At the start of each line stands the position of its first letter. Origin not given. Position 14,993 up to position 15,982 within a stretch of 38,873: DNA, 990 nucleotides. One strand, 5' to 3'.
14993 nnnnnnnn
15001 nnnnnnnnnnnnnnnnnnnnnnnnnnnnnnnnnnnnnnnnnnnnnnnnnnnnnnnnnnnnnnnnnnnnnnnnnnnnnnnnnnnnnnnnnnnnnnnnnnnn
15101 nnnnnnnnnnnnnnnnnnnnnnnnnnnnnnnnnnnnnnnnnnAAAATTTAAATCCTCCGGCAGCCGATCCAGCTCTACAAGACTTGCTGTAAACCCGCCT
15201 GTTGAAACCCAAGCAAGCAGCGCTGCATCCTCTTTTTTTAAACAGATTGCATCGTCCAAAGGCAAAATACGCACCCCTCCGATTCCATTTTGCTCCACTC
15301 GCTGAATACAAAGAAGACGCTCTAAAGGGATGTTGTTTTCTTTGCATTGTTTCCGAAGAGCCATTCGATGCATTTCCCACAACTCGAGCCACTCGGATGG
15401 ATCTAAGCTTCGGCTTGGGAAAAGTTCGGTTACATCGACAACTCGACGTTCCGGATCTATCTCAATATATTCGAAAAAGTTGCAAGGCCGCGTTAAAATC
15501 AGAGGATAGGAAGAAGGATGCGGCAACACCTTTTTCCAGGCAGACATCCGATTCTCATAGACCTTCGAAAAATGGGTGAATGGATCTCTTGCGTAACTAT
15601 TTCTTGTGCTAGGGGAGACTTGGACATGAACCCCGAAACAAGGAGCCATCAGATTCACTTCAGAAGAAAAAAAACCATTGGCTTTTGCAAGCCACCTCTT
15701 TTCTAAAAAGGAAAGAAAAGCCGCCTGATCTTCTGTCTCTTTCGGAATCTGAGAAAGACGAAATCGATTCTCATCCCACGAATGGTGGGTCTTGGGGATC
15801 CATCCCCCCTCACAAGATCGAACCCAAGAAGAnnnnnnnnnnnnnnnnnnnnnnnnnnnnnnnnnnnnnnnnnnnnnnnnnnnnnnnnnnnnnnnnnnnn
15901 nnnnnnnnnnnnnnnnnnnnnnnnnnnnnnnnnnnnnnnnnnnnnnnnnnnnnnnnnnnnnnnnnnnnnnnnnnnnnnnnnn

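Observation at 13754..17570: Compact three-gene accessory module between lpxD and trpS: anchored cytidylyltransferase, exported PhyH dioxygenase and a 786-aa PLP-like orphan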

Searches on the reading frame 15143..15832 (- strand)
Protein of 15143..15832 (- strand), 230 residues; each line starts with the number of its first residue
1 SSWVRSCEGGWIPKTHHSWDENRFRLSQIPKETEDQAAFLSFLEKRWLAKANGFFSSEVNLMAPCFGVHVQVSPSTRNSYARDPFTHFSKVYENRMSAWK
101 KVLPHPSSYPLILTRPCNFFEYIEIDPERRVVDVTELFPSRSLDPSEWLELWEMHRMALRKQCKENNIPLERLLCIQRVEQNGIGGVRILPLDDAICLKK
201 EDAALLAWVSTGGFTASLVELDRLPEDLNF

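Call 52: predict_structure(alignment_id=A3)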
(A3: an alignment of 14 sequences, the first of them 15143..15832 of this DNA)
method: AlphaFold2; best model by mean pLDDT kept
length: 230 residues; sequences in the alignment: 14
mean_pLDDT: 67.6   pTM: 0.53
mean pLDDT of the five models: 67.6, 67.4, 66.7, 64.8, 61.9
residues with pLDDT >= 90: 30; 70-90: 75; 50-70: 78; < 50: 47
segments of 3 or more residues with pLDDT < 50: 47-56, 72-88, 213-230
pLDDT, mean of each block of 10 residues (from residue 1): 84 70 79 79 55 43 55 44 43 64 68 65 65 90 87 94 94 86 76 72 65 45 33
secondary structure, 60 per line:
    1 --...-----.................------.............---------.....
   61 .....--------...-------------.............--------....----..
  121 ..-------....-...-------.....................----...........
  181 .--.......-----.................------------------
elements in order: E3-5 E11-13 H14-27 H34-46 H56-65 H90-102 E111-114 H119-122 E130-133 H145-165 E173-181 E184-190 H196-212

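Call 56: fold_search(model_id=the predicted structure, library=pdb)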
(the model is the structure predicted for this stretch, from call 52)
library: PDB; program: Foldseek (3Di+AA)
matches with E <= 10: 533; with E <= 0.001: 0
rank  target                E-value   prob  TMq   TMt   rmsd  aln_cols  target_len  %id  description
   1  8gb1_C                1.3e-01  0.12  0.20  0.11  18.3       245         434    9  Crystal structure of SAMHD1 dimer bound to deoxyguanosine linked inhibitor (released 2023-06-07)
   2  9ec2_C                1.5e-01  0.13  0.21  0.12  18.1       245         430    9  Crystal structure of SAMHD1 dimer bound to an inhibitor obtained from high-throughput chemical tethering to the guanin (released 2025-03-12)
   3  7r08_B                1.7e-01  0.12  0.15  0.09  14.6       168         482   12  Abortive infection DNA polymerase Abi-P2 (released 2022-09-07)
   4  4rjv_C                1.8e-01  0.41  0.15  0.36   3.4        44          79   14  Crystal Structure of a De Novo Designed Ferredoxin Fold, Northeast Structural Genomics Consortium (NESG) Target OR461 (released 2014-10-22)
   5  8ppl_Ir               1.9e-01  0.12  0.17  0.14  18.1       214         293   11  MERS-CoV Nsp1 bound to the human 43S pre-initiation complex (released 2023-10-18)
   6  7r08_D                2.6e-01  0.08  0.15  0.09  18.2       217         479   12  Abortive infection DNA polymerase Abi-P2 (released 2022-09-07)
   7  9ec2_B                4.0e-01  0.08  0.20  0.11  18.1       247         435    9  Crystal structure of SAMHD1 dimer bound to an inhibitor obtained from high-throughput chemical tethering to the guanin (released 2025-03-12)
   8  4rjv_A                4.6e-01  0.30  0.15  0.36   2.9        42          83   14  Crystal Structure of a De Novo Designed Ferredoxin Fold, Northeast Structural Genomics Consortium (NESG) Target OR461 (released 2014-10-22)
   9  7r08_F                4.6e-01  0.08  0.15  0.09  14.3       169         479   12  Abortive infection DNA polymerase Abi-P2 (released 2022-09-07)
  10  8i79_A                4.6e-01  0.08  0.14  0.15  17.2       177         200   11  Cryo-EM structure of KCTD7 in complex with Cullin3 (released 2023-07-26)
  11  2mtl_MODEL_1_A        4.9e-01  0.23  0.15  0.32   9.9        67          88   12  Solution NMR Structure of De novo designed FR55, Northeast Structural Genomics Consortium (NESG) Target OR109 (released 2014-10-29)
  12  7r08_E                5.9e-01  0.06  0.15  0.09  18.6       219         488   13  Abortive infection DNA polymerase Abi-P2 (released 2022-09-07)
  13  9qup_A                6.2e-01  0.21  0.16  0.20   9.9        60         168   22  Tb(III)-bound de novo protein scaffold TFD-EE MPNN (released 2025-11-19)
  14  6zv9_A                6.6e-01  0.18  0.15  0.20   9.0        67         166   12  Terbium(III)-bound de novo TIM barrel-ferredoxin fold fusion dimer with 4-glutamate binding site and tryptophan antenn (released 2020-11-25)
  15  6wxp_C                6.6e-01  0.13  0.15  0.22  12.7        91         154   14  De novo TIM barrel-ferredoxin fold fusion homodimer with 4-glutamate centre TFD-EE (released 2020-11-25)
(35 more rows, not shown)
